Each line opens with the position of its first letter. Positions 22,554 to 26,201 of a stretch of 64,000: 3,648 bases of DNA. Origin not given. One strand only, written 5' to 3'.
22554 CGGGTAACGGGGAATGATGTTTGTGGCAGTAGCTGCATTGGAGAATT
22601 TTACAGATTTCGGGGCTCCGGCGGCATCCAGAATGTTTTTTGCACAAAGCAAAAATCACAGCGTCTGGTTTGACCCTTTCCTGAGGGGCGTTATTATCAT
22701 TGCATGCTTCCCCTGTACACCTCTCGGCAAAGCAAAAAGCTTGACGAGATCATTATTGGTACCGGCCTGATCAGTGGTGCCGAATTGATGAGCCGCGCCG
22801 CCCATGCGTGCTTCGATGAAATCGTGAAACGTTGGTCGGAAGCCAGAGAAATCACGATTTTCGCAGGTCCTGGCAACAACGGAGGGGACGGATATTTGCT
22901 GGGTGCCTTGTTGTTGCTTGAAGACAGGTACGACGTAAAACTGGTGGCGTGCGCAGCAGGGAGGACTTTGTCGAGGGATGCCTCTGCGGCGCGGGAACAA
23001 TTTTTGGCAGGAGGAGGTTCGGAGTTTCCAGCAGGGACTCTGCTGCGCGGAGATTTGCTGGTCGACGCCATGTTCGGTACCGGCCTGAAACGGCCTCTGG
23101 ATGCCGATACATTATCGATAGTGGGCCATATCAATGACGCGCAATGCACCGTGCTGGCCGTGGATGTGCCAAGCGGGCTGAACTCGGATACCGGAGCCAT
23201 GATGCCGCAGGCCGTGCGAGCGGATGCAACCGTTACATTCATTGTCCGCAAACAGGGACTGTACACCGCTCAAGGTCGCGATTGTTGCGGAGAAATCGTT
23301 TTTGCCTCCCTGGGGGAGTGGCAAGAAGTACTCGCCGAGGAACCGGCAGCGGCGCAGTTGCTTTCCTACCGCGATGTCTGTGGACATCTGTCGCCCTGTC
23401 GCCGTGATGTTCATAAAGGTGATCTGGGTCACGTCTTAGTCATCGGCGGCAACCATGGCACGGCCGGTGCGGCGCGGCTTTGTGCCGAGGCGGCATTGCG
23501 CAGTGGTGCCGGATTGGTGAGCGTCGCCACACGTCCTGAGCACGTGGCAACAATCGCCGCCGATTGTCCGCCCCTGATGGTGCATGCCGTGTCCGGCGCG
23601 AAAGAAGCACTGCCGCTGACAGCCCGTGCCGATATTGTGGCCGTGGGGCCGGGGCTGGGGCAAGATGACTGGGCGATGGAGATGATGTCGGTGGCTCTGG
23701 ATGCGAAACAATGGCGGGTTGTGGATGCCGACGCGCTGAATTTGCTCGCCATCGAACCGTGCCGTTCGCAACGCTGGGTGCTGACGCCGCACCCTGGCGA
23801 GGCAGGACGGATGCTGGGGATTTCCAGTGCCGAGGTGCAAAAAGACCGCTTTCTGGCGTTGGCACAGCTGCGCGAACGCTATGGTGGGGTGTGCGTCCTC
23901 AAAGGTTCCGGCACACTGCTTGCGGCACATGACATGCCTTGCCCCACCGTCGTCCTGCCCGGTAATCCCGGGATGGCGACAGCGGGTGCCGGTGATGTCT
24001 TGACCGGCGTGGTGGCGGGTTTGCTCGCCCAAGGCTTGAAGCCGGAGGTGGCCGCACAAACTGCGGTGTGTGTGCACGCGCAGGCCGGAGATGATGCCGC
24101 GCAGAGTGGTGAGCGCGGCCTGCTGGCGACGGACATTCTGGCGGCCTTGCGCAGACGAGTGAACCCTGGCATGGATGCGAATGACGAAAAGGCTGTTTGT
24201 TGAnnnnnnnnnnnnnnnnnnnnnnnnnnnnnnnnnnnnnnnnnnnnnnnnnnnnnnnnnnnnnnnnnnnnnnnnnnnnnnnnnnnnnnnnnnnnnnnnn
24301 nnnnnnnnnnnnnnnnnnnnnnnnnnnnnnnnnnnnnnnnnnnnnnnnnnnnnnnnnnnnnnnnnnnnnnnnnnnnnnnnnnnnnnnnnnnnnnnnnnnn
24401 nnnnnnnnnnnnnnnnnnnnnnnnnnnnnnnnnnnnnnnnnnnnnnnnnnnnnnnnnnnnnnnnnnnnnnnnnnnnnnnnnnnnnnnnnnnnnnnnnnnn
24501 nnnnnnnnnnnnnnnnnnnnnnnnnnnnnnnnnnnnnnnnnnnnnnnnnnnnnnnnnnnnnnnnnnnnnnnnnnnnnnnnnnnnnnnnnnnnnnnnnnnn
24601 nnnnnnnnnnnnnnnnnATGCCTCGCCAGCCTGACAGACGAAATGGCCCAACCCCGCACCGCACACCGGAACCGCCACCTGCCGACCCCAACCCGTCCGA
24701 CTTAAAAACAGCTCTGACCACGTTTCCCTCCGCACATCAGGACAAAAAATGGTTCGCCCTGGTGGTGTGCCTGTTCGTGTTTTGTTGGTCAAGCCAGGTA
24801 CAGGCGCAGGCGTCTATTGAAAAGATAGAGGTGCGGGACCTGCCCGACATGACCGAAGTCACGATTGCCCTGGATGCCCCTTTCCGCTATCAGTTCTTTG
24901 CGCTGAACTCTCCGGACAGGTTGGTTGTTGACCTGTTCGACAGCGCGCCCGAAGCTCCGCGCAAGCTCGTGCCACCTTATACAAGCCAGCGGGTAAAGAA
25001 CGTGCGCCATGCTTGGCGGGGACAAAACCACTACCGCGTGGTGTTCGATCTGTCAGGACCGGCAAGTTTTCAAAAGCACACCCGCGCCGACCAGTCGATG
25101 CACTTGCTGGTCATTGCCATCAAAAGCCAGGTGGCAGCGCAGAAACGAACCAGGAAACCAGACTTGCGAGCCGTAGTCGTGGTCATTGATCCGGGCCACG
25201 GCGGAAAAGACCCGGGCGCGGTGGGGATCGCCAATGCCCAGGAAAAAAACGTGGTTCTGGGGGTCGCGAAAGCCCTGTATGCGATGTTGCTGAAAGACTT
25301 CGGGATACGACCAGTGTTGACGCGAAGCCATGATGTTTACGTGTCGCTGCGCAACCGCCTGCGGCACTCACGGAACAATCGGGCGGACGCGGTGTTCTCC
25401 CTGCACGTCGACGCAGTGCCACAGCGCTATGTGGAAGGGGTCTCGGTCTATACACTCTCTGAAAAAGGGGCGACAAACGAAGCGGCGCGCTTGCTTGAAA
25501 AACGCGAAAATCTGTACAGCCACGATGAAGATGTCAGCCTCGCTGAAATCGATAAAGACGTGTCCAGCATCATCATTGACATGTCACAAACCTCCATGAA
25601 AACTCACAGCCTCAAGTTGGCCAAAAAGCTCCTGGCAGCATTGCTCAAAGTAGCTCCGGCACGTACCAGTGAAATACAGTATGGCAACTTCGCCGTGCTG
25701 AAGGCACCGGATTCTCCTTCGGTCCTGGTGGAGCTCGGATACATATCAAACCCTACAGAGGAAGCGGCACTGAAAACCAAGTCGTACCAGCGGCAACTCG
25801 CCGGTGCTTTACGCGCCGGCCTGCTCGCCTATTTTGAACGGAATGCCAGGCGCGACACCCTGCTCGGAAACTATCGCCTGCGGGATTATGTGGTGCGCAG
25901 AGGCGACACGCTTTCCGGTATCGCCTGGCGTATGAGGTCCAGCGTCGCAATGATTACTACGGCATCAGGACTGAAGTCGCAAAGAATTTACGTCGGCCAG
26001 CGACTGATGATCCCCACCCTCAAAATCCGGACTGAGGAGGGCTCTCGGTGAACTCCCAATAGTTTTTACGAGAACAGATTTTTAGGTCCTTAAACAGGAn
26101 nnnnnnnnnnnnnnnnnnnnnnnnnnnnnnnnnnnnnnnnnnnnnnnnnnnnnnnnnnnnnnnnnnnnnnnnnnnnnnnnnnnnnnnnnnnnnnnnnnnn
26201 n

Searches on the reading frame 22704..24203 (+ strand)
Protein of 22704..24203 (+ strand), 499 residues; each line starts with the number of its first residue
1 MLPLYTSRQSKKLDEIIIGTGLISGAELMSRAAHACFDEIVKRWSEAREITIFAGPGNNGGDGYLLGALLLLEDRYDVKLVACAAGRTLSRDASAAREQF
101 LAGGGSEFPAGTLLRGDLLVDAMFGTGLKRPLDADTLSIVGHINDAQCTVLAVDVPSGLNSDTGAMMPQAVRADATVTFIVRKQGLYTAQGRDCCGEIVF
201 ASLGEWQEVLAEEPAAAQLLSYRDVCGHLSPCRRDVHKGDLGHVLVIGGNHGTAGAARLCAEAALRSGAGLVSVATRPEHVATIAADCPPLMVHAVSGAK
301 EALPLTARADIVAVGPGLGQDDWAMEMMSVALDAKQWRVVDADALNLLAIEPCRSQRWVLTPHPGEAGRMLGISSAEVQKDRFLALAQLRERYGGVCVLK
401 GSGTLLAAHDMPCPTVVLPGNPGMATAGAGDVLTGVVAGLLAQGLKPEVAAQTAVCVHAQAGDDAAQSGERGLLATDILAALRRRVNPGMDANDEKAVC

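Call 42: search_protein_families(library=pfam, proteins=[window:22704-24203:+])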
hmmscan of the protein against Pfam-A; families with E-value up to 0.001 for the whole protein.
window:22704-24203:+ (499 aa): 2 families
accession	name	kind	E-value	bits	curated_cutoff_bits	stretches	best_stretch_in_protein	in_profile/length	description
PF01256.23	Carb_kinase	-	3.3e-59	200.7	27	1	244-482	1-240/242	NAD(P)H-hydrate dehydratase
PF03853.21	YjeF_N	-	2.5e-40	138.7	24.9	1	26-185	2-169/169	YjeF-related protein N-terminus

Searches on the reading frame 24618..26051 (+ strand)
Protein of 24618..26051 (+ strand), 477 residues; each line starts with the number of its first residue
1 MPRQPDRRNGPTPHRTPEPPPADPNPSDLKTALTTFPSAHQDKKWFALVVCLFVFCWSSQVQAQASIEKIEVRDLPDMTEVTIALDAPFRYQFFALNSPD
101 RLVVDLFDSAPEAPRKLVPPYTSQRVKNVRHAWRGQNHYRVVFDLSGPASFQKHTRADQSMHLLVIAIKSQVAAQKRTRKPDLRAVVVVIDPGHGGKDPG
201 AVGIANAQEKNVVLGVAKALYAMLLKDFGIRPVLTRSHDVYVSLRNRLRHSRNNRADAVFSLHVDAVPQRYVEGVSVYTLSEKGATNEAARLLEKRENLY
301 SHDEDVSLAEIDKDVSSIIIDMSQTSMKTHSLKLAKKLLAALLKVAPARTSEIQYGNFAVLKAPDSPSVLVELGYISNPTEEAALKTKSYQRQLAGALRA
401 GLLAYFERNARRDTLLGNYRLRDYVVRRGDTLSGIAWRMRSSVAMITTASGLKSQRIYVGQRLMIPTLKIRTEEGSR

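Call 52: search_protein_families(library=pfam, proteins=[window:24618-26051:+])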
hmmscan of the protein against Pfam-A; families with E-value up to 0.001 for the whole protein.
window:24618-26051:+ (477 aa): 4 families
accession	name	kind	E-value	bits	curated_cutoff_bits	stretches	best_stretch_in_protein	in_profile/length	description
PF01520.23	Amidase_3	-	2.7e-44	151.7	27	1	188-402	1-172/174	N-acetylmuramoyl-L-alanine amidase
PF01476.26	LysM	-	6.9e-11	42.4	20.9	1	424-466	1-43/43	LysM domain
PF11741.13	AMIN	-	4.9e-09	36.6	20.5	1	70-153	2-86/101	AMIN domain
PF23473.1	LysM3_LYK4_5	-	0.00079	19.9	29.3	0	424-466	5-47/48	LYK4/5 LysM3 domain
